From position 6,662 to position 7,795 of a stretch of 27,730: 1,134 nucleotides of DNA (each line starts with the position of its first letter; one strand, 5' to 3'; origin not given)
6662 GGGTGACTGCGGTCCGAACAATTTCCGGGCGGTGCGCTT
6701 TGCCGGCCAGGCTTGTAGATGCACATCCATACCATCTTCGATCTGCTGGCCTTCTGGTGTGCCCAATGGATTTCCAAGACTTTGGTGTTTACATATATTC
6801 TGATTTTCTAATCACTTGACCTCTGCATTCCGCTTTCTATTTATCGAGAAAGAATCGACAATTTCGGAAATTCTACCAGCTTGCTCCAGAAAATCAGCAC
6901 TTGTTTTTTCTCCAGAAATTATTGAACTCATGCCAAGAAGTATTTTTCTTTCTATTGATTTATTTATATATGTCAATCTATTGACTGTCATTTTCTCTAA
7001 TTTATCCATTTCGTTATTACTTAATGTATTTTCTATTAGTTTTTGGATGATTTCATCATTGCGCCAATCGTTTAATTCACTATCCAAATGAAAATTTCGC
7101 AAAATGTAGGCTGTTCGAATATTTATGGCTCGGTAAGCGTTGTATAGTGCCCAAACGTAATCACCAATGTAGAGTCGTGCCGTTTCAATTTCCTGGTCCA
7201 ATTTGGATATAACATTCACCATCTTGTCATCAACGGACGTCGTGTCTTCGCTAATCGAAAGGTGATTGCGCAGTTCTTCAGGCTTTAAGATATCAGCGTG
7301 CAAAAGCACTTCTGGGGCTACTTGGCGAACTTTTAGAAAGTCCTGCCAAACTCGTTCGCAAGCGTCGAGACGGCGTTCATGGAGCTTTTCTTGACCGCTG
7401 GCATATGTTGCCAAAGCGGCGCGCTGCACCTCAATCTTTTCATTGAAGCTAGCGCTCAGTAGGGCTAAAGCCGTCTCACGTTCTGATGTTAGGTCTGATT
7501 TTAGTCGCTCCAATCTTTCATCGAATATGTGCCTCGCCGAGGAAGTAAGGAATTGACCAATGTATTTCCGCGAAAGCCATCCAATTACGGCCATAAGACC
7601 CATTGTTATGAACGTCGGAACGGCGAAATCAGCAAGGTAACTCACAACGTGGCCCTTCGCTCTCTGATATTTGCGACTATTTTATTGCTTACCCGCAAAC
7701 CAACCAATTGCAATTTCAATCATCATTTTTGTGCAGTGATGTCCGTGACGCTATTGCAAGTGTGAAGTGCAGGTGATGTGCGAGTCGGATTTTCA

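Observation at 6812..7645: Cargo of the insertion: a membrane-tethered 277-aa protein of foreign composition and no recognisable domain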

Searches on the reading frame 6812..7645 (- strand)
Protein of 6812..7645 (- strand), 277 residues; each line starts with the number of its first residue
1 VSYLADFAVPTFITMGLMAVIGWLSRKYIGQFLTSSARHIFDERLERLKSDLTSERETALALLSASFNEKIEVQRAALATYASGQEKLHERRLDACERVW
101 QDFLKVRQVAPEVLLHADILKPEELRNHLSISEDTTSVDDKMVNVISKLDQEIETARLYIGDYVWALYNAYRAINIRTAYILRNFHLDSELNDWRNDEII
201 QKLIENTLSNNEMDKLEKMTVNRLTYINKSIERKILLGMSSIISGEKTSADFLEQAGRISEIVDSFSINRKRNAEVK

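Call 4: search_protein_families(library=pfam, proteins=[window:6812-7645:-], max_evalue=10)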
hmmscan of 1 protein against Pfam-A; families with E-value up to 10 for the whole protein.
window:6812-7645:- (277 aa): 1 family
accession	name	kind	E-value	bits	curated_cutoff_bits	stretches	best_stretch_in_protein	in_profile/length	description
PF16172.10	DOCK_N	-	0.028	13.9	27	1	201-232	59-90/387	DOCK N-terminus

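Call 5: search_protein_families(library=padloc, proteins=[window:6812-7645:-], max_evalue=10)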
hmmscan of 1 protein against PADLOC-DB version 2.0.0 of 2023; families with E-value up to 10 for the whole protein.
window:6812-7645:- (277 aa): 0 families

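Call 6: search_protein_families(library=ncbifam, proteins=[window:6812-7645:-], max_evalue=10)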
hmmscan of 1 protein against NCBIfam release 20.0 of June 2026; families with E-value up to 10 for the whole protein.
window:6812-7645:- (277 aa): 2 families
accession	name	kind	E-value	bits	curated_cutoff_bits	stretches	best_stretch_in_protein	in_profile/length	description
NF001751.0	PRK00478.1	equivalog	0.00012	21.1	436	1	156-230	210-286/505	segregation/condensation protein A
NF002174.0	PRK01022.1-1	equivalog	0.017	15.5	222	1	143-230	23-114/162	hypothetical protein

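Call 9: search_protein_families(library=phrogs, proteins=[window:6812-7645:-], max_evalue=10)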
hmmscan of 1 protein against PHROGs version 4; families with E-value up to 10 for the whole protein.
window:6812-7645:- (277 aa): 1 family
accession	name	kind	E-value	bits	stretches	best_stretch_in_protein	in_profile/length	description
phrog_19677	-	unknown function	0.046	15.1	1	72-104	50-82/85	-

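Call 11: find_homologous_proteins(query=window:6812-7645:-, max_evalue=0.001)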
Query window:6812-7645:- (277 aa): 1 proteins with E <= 0.001 among 2059 candidates.
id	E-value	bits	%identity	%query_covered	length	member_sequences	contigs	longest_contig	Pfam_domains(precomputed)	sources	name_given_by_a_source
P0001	9.0e-174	594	100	100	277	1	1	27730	-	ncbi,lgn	-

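Call 14: find_encoding_contigs(protein=P0001, flank=10000)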
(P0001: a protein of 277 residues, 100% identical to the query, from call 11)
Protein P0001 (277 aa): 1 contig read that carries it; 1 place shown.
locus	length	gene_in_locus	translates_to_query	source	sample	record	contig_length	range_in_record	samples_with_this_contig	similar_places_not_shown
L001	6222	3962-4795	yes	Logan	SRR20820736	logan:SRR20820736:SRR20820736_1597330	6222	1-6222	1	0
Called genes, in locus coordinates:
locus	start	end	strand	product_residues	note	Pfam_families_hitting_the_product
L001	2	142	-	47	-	?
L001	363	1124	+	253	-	PF00561:Abhydrolase_1, PF00975:Thioesterase (faint), PF07819:PGAP1 (faint), PF12146:Hydrolase_4 (weak), PF12697:Abhydrolase_6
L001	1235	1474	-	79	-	-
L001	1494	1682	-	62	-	-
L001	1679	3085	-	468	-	PF23545:Zn_ribbon_HMPTM, PF04055:Radical_SAM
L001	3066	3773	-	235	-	PF01790:LGT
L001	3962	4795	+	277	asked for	-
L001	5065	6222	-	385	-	?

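Call 19: predict_structure(protein=window:6812-7645:-)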
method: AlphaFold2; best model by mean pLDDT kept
length: 277 residues; sequences in the alignment: 1
mean_pLDDT: 41.7   pTM: 0.23
mean pLDDT of the five models: 41.7, 38.6, 37.7, 37.0, 35.6
residues with pLDDT >= 90: 0; 70-90: 0; 50-70: 23; < 50: 254
segments of 3 or more residues with pLDDT < 50: 1-4, 6-10, 23-93, 102-122, 124-126, 128-243, 251-277
pLDDT, mean of each block of 10 residues (from residue 1): 46 57 43 37 44 42 42 40 40 49 45 36 47 44 46 45 41 36 36 36 39 39 40 43 46 43 32 27
secondary structure, 60 per line:
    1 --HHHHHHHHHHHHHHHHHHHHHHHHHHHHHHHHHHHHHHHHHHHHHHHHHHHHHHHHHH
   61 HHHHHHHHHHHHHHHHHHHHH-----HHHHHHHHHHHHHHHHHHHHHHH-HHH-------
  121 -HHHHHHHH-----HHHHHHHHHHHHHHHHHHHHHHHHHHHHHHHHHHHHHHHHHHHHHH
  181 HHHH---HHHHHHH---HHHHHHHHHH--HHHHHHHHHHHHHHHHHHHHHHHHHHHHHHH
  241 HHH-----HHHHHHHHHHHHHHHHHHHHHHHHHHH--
elements in order: H3-81 H87-109 H122-129 H135-184 H188-194 H198-207 H210-243 H249-275

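Call 22: search_protein_representatives(protein=window:6812-7645:-)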
Query: 277 residues. Proteins with E-value up to 0.001 (for the whole library): 993; up to 1e-10: 328; up to 1e-30: 9. The best 150 are listed.
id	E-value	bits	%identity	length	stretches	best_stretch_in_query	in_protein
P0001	2.9e-174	593.6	100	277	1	1-277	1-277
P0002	9.6e-38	146.5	29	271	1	14-263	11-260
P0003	6.1e-34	134.0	33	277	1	14-267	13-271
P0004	1.0e-32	130.0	30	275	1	5-271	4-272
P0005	5.5e-32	127.6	28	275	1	12-266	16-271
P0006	1.9e-31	125.8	31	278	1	12-260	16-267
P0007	2.0e-31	125.8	33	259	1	9-263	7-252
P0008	3.9e-31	124.8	30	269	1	6-260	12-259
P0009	4.9e-31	124.5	30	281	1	12-264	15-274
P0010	1.1e-30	123.4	30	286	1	8-264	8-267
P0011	2.0e-30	122.5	33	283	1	11-268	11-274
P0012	8.4e-30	120.5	31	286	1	10-264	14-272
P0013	1.2e-29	119.9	30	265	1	17-259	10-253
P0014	1.4e-28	116.5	30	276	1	17-266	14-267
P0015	2.0e-28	116.0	26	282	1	15-263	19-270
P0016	5.5e-28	114.5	30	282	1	6-269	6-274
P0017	8.6e-28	113.9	30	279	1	12-262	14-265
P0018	1.2e-27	113.4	31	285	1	11-266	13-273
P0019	1.9e-27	112.7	27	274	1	14-264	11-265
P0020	2.9e-27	112.2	27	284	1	13-268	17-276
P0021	6.5e-27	111.0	31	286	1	17-274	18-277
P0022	6.7e-27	110.9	28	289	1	12-274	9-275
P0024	1.5e-26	109.8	30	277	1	15-270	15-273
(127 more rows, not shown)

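Call 25: find_homologous_proteins(query=A2, max_evalue=0.00001)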
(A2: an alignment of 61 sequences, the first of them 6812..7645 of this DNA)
Query A2 (61 sequences) (277 aa, profile of the alignment): 15 proteins with E <= 0.00001 among 8000 candidates.
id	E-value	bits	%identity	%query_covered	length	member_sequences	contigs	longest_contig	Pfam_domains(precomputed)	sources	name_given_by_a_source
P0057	6.8e-92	326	26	87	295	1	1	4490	-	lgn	-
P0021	1.2e-88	315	29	94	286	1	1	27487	-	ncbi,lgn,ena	ncbi:MAG: hypothetical protein AABY46_01765 [Nitrospirota bacterium]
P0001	9.8e-78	279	100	100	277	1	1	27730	-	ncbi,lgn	-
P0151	1.4e-20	92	23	52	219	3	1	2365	-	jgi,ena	-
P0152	4.5e-20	90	25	19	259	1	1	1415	-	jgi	jgi:hypothetical protein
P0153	1.0e-19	89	22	33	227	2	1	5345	-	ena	-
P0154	2.5e-19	88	24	17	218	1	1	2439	-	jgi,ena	jgi:hypothetical protein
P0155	4.2e-19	87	20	47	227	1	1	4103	-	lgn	-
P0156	7.7e-19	86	34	16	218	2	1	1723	-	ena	-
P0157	8.4e-19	86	25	22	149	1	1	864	-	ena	-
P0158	6.5e-18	83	33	19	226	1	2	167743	-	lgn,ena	-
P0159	1.6e-17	82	26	17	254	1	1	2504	-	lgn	-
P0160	2.5e-16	78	29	29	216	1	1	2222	-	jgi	jgi:hypothetical protein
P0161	2.7e-16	78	26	34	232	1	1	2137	-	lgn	-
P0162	7.0e-15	73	28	31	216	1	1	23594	-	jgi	jgi:hypothetical protein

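Call 27: search_dna_similar(query=window:6812-7645:-, collection=plasmids, mode=protein, max_evalue=0.001)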
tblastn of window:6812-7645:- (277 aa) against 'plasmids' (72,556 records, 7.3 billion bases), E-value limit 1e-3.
Records with a match: 2; places in all: 2; records where one place covers at least 80% of the query: 1.
Best place of each record, by identity: <60% 2.
By first word of the organism name: Photobacterium 1; Thauera 1.
By predicted mobility (MOB-suite, as given by PLSDB): mobilizable 1; non-mobilizable 1.
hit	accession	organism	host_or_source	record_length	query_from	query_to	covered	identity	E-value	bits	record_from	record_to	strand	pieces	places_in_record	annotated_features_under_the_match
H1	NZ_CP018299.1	Photobacterium damselae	Turbot,Dieseased fish,heart blood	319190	9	259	91%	24.4%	4e-10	67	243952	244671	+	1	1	hypothetical protein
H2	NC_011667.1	Thauera aminoaromatica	-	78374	9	175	60%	29.4%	3e-11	71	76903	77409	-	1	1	hypothetical protein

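Call 28: search_dna_similar(query=window:6812-7645:-, collection=phages, mode=protein, max_evalue=0.001)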
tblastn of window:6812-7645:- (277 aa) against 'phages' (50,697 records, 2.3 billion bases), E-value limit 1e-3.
No match.

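Call 29: get_annotated_region(hit=H1, flank=8000)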
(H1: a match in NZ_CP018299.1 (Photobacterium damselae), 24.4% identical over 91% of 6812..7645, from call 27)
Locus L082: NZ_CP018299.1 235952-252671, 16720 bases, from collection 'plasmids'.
description: Photobacterium damselae strain Phdp Wu-1 plasmid plas1, complete sequence
organism: Photobacterium damselae (NCBI taxid 38293)
taxonomy: Bacteria; Pseudomonadota; Gammaproteobacteria; Vibrionales; Vibrionaceae; Photobacterium; Photobacterium damselae
host: -; source: Turbot,Dieseased fish,heart blood; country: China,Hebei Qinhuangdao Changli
typing (MOB-suite, as given by PLSDB): mobilizable; relaxase MOBH
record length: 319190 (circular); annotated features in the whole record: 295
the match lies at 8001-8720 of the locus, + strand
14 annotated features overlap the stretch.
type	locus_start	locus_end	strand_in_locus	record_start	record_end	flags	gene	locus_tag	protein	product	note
CDS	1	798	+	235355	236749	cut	-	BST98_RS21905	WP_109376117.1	hypothetical protein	-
CDS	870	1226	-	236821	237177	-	-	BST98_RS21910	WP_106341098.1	hypothetical protein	-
CDS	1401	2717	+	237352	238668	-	-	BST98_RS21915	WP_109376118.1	EAL domain-containing protein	-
CDS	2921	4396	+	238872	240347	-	gmtY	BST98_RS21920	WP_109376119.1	gamma-mobile-trio recombinase GmtY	-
CDS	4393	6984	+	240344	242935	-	-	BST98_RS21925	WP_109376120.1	VPA1269 family protein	-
CDS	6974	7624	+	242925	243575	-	gmtX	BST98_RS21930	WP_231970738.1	gamma-mobile-trio protein GmtX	-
CDS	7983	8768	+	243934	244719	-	-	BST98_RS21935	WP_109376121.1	hypothetical protein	-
CDS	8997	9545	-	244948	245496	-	-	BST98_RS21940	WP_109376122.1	recombinase family protein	GO:0006310 - DNA recombination [Evidence IEA]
CDS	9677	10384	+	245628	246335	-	-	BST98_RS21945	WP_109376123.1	hypothetical protein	-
CDS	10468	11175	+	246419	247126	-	-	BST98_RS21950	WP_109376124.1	hypothetical protein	-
CDS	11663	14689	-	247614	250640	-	-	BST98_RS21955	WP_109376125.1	Tn3 family transposase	-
CDS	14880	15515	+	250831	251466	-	-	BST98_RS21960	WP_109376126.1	recombinase family protein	GO:0006310 - DNA recombination [Evidence IEA]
CDS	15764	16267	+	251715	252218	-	-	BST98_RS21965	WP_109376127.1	type II toxin-antitoxin system RelB/DinJ family antitoxin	-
CDS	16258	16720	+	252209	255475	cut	-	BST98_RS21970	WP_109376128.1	helicase-related protein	-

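Call 30: get_annotated_region(hit=H2, flank=8000)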
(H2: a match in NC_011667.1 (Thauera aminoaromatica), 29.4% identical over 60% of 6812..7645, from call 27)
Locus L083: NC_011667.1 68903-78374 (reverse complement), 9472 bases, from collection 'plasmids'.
description: Thauera aminoaromatica plasmid pTha01, complete sequence
organism: Thauera aminoaromatica (NCBI taxid 164330)
taxonomy: Bacteria; Pseudomonadota; Betaproteobacteria; Rhodocyclales; Zoogloeaceae; Thauera; Thauera aminoaromatica
host: -; source: -; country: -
typing (MOB-suite, as given by PLSDB): non-mobilizable; replicon rep_cluster_1815
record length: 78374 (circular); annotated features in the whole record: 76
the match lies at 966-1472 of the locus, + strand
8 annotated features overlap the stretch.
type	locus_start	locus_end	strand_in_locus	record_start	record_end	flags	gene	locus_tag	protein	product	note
CDS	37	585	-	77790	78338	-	-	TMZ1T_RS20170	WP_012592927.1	tyrosine-type recombinase/integrase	GO:0015074 - DNA integration [Evidence IEA]; GO:0006310 - DNA recombination [Evidence IEA]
CDS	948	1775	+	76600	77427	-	-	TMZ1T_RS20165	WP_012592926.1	hypothetical protein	-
CDS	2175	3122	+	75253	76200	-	-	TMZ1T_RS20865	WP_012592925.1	HNH endonuclease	-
CDS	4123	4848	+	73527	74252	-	-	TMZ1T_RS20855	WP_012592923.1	hypothetical protein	-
CDS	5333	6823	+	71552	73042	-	istA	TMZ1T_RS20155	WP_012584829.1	IS21 family transposase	-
CDS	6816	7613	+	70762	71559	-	istB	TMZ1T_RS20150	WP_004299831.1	IS21-like element helper ATPase IstB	-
CDS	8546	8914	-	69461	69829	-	-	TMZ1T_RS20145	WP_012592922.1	hypothetical protein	-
CDS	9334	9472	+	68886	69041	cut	-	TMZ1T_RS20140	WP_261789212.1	hypothetical protein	-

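Call 31: find_encoding_contigs(protein=P0021, flank=8000, max_places=3)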
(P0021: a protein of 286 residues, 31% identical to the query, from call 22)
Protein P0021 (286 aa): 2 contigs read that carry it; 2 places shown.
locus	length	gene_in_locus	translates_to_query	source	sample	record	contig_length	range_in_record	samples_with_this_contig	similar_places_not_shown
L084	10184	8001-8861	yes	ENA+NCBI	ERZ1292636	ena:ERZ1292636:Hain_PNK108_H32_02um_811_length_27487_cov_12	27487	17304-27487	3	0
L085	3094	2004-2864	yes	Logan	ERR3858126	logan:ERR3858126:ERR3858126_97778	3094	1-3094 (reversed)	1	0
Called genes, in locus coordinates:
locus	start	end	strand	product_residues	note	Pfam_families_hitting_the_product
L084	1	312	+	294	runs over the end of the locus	PF02153:PDH_N, PF20463:PDH_C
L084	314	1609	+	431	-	PF00275:EPSP_synthase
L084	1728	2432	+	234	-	PF13189:Cytidylate_kin2, PF02224:Cytidylate_kin, PF13207:AAA_17 (faint), PF13238:AAA_18 (weak)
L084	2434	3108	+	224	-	PF01553:Acyltransferase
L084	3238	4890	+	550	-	PF00575:S1, PF21710:Spt6_S1 (faint), PF13509:S1_2 (faint), PF00575:S1, PF23459:S1_RRP5 (weak), PF00575:S1, PF23459:S1_RRP5 (weak), PF00575:S1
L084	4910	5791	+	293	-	PF00574:CLP_protease (weak), PF25145:NfeD1b_N (weak), PF01343:Peptidase_S49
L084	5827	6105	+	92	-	PF00216:Bac_DNA_binding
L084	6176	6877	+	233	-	-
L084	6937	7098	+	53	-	-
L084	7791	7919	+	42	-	-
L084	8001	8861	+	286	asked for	-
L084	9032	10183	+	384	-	PF01555:N6_N4_Mtase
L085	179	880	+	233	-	-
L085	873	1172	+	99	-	-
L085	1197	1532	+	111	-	PF02452:PemK_toxin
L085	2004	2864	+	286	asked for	-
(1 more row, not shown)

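Call 32: find_encoding_contigs(protein=P0002, flank=8000, max_places=3)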
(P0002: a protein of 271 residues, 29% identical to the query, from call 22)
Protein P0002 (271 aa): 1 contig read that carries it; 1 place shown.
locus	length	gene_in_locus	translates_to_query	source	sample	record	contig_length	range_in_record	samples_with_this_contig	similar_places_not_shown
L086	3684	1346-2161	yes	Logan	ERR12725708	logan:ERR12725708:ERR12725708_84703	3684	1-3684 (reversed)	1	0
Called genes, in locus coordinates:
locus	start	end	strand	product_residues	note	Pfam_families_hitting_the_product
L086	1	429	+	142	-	?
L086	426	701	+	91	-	-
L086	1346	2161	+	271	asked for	-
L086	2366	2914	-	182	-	-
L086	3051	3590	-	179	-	PF00239:Resolvase, PF13936:HTH_38 (faint), PF13565:HTH_32 (weak), PF02796:HTH_7 (weak)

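Call 33: find_encoding_contigs(protein=P0158, flank=8000, max_places=3)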
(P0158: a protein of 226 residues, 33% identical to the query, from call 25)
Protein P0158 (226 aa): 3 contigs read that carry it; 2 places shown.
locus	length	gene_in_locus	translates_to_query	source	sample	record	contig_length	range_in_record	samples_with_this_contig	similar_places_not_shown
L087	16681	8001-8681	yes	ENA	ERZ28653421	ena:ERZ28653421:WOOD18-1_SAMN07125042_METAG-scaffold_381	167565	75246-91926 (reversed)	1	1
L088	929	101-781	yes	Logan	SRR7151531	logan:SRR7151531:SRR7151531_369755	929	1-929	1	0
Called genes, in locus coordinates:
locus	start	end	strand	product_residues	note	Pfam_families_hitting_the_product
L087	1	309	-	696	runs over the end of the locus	PF02838:Glyco_hydro_20b, PF00728:Glyco_hydro_20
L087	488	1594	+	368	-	PF16147:DUF4855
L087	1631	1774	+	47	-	-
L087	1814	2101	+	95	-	PF02201:SWIB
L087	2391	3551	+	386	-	PF13646:HEAT_2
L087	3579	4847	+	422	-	-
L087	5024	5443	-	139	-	-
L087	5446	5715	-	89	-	-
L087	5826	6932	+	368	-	-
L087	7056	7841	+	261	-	-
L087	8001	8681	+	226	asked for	-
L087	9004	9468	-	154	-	PF14237:GYF_2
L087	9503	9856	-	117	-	PF10543:ORF6N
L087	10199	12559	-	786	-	PF10091:Glycoamylase, PF08240:ADH_N, PF00107:ADH_zinc_N, PF13602:ADH_zinc_N_2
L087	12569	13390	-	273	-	PF02129:Peptidase_S15 (weak), PF01738:DLH (weak), PF00326:Peptidase_S9 (weak)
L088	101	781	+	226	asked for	-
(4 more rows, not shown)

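Call 34: find_encoding_contigs(protein=P0162, flank=8000, max_places=3)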
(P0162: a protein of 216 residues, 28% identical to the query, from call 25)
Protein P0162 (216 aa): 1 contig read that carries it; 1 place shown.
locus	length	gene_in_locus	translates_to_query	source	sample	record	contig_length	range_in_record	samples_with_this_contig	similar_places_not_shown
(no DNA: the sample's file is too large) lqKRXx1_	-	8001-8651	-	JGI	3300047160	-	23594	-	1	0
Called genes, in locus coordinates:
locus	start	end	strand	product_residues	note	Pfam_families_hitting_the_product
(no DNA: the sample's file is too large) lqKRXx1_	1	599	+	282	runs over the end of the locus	PF03618:Kinase-PPPase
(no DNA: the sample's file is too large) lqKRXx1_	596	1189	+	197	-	PF02545:Maf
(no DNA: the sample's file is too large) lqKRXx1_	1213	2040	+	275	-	PF08501:Shikimate_dh_N, PF01488:Shikimate_DH, PF18317:SDH_C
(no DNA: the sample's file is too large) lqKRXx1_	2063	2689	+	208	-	PF01121:CoaE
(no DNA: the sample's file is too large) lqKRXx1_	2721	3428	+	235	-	PF00929:RNase_T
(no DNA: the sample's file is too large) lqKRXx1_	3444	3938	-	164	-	PF02556:SecB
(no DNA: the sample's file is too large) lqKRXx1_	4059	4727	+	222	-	PF04280:Tim44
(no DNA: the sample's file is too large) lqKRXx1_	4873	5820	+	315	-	PF03562:MltA, PF06725:3D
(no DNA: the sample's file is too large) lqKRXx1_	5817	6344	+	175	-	PF01713:Smr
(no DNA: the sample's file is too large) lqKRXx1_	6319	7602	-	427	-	PF01029:NusB, PF01189:Methyltr_RsmB-F, PF13649:Methyltransf_25 (weak)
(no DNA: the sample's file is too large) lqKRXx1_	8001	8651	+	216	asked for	-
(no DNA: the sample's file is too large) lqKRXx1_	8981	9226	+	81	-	-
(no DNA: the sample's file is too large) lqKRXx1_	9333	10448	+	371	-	-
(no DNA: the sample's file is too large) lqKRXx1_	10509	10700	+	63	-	-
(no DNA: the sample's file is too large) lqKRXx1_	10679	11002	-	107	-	-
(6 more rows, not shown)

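Call 37: search_solved_structures(query=A3, max_evalue=10)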
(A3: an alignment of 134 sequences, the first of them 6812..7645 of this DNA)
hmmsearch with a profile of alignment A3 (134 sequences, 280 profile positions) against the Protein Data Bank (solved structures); distinct sequences matched with E-value up to 10: 9.
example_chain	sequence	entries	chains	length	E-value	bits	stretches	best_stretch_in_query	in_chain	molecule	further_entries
8jxg_D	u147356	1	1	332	2.4e-05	26.8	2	97-145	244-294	rat RAP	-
9u78_A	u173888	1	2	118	0.041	16.2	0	194-220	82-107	Single Chain Protein of De Novo Designed Helix Bundles-4EH2 with KDPV Loop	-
8jxh_D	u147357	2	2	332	0.12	14.6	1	97-162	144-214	Alpha-2-macroglobulin receptor-associated protein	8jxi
7xli_A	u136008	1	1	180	0.14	14.5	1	29-66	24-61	Iron-regulated surface determinant protein B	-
8jut_C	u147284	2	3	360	0.14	14.4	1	97-162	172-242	Alpha-2-macroglobulin receptor-associated protein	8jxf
5vmm_E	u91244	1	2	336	0.29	13.4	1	30-66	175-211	Iron-regulated cell wall-anchored protein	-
7pcf_E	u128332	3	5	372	0.33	13.2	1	30-66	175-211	Iron-regulated surface determinant protein B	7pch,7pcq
5wsu_C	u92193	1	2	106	0.48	12.7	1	19-77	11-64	Unconventional myosin-VIIa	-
4hb1_A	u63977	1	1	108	0.91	11.8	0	250-274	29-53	DHP1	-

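Call 38: search_protein_families(library=pfam, alignment_id=A3, max_evalue=0.01)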
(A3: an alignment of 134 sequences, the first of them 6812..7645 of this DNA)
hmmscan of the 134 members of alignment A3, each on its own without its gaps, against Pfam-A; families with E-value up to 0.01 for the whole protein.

A. member 1, window:6812-7645:- (277 aa): 0 families

B. families by the number of members that match (of 134 scanned): 8 families
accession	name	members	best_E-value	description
PF00435.27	Spectrin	1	0.0007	Spectrin repeat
PF19483.4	DUF6019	1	0.0042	Family of unknown function (DUF6019)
PF20905.2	ExsD_C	1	0.005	Antiactivator protein ExsD C-terminal domain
PF01442.23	Apolipoprotein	1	0.0051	Apolipoprotein A1/A4/E domain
PF04670.18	Gtr1_RagA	1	0.0057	Gtr1/RagA G protein conserved region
PF25030.1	M-HEAT_ATR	1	0.0062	Serine/threonine-protein kinase ATR, M-HEAT region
PF20171.3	OpcA_G6PD_C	1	0.0066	Glucose-6-phosphate dehydrogenase subunit C-terminal domain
PF05405.19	Mt_ATP-synt_B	1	0.0082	Mitochondrial ATP synthase B chain precursor (ATP-synt_B)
